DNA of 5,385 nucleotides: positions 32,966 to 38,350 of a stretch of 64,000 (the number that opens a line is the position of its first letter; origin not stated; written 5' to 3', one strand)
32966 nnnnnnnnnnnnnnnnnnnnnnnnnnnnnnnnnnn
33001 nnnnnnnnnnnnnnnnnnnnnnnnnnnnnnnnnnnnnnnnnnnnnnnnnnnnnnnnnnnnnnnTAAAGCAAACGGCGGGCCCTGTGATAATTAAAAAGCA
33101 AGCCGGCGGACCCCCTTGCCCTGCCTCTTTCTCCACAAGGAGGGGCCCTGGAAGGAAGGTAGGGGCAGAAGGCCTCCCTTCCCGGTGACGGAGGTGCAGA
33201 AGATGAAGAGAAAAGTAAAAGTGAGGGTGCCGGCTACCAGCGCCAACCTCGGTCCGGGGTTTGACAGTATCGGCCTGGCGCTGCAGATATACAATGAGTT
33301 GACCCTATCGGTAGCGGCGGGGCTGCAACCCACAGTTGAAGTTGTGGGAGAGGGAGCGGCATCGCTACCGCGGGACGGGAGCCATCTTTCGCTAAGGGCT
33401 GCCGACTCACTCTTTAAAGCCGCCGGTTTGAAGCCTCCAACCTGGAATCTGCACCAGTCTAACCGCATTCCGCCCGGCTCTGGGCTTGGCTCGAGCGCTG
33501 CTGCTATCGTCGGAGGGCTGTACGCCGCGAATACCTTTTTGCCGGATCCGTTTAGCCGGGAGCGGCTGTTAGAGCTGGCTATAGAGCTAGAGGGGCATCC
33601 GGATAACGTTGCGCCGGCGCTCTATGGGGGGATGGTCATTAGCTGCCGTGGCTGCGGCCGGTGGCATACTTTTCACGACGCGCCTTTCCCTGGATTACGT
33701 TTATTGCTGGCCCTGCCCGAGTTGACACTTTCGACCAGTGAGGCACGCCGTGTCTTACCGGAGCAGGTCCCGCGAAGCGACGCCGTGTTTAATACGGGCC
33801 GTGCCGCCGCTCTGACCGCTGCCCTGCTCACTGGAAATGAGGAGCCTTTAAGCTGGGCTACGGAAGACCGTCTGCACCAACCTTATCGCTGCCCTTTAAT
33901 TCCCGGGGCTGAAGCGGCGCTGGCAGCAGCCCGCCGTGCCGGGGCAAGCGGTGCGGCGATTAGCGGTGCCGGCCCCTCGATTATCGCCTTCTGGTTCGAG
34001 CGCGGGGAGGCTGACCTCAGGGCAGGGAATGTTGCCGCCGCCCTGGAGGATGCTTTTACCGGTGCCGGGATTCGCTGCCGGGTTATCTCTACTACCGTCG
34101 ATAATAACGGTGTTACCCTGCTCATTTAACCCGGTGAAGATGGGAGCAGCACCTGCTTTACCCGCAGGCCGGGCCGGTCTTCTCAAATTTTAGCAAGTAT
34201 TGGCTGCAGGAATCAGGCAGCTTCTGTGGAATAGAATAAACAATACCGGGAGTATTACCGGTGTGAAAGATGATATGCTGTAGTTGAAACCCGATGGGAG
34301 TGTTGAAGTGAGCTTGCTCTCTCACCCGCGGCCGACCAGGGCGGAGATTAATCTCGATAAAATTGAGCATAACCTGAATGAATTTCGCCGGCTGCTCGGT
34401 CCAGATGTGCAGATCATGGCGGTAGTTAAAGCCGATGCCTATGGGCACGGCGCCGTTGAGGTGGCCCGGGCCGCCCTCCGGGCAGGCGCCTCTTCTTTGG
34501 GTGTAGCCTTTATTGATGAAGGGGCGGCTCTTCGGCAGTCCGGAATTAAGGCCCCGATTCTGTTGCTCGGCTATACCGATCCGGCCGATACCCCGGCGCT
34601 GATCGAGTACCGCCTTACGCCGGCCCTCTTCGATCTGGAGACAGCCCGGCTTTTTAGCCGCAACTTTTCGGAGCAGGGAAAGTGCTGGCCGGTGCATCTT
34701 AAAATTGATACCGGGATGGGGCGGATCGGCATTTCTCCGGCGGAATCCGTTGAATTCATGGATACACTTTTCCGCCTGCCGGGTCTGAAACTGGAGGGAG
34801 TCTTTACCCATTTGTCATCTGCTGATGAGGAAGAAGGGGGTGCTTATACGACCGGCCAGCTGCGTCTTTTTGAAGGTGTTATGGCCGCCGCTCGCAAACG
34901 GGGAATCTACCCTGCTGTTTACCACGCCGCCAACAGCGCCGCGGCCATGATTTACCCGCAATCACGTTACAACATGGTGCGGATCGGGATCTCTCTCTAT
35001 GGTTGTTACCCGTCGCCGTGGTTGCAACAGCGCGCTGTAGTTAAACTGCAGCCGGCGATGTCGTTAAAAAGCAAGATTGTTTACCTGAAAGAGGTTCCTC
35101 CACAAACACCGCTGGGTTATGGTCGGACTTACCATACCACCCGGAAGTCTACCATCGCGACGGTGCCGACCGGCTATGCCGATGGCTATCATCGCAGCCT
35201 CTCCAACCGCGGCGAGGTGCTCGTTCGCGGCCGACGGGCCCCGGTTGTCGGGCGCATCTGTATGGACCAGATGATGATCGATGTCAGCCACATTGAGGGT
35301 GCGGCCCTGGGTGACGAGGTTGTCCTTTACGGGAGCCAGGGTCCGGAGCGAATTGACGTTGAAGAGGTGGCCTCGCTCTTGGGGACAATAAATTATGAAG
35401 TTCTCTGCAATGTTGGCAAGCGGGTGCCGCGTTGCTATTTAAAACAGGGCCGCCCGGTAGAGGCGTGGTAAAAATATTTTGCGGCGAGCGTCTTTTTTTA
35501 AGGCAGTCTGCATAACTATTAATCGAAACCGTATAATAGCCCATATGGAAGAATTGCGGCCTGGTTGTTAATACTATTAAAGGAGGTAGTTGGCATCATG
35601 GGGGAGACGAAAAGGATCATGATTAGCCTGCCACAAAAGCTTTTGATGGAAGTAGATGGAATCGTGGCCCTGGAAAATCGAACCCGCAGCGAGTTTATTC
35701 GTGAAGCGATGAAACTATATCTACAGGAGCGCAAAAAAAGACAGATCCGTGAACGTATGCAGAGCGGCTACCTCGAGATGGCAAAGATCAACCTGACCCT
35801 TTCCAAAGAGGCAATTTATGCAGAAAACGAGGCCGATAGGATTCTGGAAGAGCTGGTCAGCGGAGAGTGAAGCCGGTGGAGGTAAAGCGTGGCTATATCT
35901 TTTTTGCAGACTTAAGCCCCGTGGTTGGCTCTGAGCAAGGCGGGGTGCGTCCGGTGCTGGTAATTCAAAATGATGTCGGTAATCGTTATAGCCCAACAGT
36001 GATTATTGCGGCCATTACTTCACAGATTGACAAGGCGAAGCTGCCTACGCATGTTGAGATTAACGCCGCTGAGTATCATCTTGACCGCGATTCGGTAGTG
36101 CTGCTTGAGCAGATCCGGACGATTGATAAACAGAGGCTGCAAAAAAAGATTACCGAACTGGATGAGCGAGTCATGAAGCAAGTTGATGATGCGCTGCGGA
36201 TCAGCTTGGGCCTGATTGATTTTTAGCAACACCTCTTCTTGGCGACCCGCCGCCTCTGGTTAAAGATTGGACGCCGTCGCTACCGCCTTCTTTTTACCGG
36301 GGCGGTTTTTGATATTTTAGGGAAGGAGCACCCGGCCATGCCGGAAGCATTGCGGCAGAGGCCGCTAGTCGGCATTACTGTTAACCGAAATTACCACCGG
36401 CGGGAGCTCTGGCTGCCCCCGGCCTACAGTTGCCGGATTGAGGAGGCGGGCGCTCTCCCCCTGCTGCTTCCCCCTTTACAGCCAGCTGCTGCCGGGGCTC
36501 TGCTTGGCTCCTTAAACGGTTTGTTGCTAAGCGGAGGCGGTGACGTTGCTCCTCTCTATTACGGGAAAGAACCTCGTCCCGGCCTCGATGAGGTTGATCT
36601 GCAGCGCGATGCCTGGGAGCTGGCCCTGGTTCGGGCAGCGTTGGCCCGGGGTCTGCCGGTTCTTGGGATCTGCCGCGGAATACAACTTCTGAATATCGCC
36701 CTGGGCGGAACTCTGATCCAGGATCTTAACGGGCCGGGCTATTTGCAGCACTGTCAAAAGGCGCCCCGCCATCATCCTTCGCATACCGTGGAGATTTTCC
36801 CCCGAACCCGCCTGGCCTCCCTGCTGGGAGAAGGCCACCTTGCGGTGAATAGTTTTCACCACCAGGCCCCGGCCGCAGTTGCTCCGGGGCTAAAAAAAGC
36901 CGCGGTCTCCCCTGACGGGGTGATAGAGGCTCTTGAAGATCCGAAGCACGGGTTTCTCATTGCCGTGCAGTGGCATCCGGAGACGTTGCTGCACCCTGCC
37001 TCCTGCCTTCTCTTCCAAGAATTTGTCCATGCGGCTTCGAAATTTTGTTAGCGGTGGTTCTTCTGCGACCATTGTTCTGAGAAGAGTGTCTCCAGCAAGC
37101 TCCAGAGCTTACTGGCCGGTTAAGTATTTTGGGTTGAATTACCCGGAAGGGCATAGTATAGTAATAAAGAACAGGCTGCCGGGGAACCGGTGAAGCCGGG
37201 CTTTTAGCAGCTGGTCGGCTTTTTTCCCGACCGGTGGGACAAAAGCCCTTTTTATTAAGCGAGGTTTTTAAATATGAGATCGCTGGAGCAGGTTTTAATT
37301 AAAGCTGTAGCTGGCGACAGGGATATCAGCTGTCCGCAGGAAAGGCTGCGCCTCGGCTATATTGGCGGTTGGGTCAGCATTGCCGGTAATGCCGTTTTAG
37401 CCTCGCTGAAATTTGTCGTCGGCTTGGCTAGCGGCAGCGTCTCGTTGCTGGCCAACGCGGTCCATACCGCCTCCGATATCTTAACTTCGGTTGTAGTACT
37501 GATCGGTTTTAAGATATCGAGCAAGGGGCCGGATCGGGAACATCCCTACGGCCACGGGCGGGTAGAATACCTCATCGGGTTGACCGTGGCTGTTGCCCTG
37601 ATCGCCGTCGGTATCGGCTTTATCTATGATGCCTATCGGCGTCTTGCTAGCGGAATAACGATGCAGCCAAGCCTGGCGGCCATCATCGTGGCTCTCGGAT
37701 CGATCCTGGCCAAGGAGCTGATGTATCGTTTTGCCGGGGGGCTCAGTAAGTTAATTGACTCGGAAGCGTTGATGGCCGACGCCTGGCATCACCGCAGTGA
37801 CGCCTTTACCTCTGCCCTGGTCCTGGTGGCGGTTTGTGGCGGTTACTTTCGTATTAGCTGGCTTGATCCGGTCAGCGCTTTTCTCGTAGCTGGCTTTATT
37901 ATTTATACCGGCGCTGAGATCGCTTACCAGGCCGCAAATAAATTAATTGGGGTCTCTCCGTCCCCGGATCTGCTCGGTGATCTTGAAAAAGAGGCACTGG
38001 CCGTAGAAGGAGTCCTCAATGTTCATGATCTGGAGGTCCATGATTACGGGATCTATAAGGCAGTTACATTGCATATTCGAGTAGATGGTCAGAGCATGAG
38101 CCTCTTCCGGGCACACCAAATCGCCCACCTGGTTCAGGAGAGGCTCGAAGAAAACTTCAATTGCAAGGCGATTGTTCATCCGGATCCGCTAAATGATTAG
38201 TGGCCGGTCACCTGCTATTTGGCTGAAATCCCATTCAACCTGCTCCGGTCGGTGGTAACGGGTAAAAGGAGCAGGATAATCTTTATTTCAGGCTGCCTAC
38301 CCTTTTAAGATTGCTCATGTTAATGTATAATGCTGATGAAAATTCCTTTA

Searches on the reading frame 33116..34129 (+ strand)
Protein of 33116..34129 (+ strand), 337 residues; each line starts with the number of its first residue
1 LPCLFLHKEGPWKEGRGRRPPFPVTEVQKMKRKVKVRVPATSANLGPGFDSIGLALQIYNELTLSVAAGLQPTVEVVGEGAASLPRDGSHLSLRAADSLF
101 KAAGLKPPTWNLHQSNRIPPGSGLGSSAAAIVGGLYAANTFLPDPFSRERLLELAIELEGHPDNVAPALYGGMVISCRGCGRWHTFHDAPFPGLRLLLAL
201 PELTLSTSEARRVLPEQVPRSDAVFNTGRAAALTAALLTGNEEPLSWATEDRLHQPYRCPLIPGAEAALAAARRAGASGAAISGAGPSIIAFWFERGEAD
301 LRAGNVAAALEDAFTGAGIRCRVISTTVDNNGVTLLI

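Call 76: search_protein_families(library=pfam, proteins=[window:33116-34129:+], max_evalue=0.00001)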
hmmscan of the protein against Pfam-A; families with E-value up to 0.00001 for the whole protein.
window:33116-34129:+ (337 aa): 2 families
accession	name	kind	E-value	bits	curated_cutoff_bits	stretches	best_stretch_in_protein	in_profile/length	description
PF00288.32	GHMP_kinases_N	-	1.7e-18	67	22.3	1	93-172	4-87/87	GHMP kinases N terminal domain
PF08544.19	GHMP_kinases_C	-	1.8e-07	31.9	21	1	245-301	17-74/85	GHMP kinases C terminal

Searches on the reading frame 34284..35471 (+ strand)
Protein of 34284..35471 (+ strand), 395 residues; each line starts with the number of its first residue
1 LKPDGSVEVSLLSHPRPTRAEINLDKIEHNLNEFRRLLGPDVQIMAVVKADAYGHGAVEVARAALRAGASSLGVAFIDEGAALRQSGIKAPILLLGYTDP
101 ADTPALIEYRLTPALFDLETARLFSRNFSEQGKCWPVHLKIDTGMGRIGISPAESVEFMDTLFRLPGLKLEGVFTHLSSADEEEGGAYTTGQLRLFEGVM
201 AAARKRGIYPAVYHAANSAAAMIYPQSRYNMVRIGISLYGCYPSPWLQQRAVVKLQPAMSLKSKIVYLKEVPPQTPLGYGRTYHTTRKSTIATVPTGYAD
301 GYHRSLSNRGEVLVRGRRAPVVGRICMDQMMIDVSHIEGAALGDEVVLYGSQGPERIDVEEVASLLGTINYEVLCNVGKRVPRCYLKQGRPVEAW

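Call 76: search_protein_families(library=pfam, proteins=[window:34284-35471:+], max_evalue=0.00001)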
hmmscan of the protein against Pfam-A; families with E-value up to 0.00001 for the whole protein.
window:34284-35471:+ (395 aa): 2 families
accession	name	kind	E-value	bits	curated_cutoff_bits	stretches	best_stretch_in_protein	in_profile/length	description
PF01168.26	Ala_racemase_N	-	1.4e-74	250.9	24.1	1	22-243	1-220/220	Alanine racemase, N-terminal domain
PF00842.27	Ala_racemase_C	-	6.1e-52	175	25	1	258-385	1-127/127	Alanine racemase, C-terminal domain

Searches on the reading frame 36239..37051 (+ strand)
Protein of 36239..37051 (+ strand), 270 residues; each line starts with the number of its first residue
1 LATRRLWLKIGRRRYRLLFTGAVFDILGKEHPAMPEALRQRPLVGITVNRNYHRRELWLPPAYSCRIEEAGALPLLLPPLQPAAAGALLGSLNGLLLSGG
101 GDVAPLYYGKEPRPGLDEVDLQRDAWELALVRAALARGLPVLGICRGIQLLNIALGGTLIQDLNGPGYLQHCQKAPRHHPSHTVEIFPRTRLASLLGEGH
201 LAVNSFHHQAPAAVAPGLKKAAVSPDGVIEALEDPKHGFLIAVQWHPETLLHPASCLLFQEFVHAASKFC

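Call 76: search_protein_families(library=pfam, proteins=[window:36239-37051:+], max_evalue=0.00001)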
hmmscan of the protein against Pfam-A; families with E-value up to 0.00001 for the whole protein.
window:36239-37051:+ (270 aa): 2 families
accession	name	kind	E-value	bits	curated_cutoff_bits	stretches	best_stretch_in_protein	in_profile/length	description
PF07722.19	Peptidase_C26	-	1.2e-63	215.3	20.5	1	42-248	1-219/219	Peptidase C26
PF00117.34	GATase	-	2.9e-13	50.4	22.8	1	128-264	62-189/190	Glutamine amidotransferase class-I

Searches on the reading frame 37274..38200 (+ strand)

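Call 76: search_protein_families(library=pfam, proteins=[window:37274-38200:+], max_evalue=0.00001)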
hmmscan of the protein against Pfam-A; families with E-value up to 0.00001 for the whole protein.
window:37274-38200:+ (308 aa): 2 families
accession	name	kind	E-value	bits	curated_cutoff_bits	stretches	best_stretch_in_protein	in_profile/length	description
PF01545.26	Cation_efflux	-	1.5e-47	162.4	26.6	1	33-224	2-197/198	Cation efflux family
PF16916.11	ZT_dimer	-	7.3e-15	55.2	26.7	1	229-305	1-77/78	Dimerisation domain of Zinc Transporter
